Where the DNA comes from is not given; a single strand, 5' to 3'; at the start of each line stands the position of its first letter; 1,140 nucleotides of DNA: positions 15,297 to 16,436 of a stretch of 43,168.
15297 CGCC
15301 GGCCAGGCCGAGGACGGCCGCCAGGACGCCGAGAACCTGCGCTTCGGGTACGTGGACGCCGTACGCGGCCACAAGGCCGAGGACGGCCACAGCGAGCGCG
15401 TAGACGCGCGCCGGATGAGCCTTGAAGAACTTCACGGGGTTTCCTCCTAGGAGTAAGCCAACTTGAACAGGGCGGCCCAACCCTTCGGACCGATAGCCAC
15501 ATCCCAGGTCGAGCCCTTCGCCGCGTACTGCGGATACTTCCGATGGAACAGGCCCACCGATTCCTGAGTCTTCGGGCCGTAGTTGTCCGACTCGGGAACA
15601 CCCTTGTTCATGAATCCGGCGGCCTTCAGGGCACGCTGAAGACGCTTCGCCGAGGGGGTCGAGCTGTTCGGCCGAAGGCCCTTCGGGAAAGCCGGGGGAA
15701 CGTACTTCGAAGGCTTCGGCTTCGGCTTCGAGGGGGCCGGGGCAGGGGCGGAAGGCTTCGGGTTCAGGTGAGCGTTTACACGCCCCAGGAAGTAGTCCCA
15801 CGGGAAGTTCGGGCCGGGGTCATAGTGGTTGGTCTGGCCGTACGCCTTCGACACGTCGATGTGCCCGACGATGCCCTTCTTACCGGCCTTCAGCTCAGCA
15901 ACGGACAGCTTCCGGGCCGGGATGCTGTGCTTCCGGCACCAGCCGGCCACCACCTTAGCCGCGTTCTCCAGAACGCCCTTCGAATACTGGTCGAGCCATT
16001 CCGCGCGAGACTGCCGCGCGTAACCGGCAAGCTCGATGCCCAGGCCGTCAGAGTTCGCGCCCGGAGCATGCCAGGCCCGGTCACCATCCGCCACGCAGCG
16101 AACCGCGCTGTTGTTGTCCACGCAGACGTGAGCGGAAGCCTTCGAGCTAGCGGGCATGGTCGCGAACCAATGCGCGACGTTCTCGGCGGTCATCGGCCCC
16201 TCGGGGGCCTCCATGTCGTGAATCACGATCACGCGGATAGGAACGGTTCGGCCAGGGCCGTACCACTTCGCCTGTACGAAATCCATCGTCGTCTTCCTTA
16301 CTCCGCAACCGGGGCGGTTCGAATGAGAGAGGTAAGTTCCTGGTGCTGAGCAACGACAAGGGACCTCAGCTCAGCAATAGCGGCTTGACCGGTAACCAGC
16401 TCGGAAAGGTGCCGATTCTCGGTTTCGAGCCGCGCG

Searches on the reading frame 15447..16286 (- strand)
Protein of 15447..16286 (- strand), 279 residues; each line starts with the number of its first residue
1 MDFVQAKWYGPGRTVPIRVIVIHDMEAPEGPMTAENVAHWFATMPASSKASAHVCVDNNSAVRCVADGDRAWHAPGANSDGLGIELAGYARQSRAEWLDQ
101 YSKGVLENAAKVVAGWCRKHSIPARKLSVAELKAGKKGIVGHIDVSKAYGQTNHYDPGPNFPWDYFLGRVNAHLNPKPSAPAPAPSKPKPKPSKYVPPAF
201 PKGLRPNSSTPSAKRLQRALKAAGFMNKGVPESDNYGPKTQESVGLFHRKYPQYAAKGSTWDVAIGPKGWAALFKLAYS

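Call 28: search_protein_families(library=pfam, proteins=[window:15447-16286:-], max_evalue=0.01)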
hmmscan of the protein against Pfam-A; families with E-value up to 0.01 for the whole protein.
window:15447-16286:- (279 aa): 2 families
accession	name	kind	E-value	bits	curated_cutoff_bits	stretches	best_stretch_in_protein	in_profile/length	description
PF01510.30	Amidase_2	-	1.1e-19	71.5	26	1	15-159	3-131/131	N-acetylmuramoyl-L-alanine amidase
PF01471.23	PG_binding_1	-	0.0045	17.6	23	1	211-247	3-37/57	Putative peptidoglycan binding domain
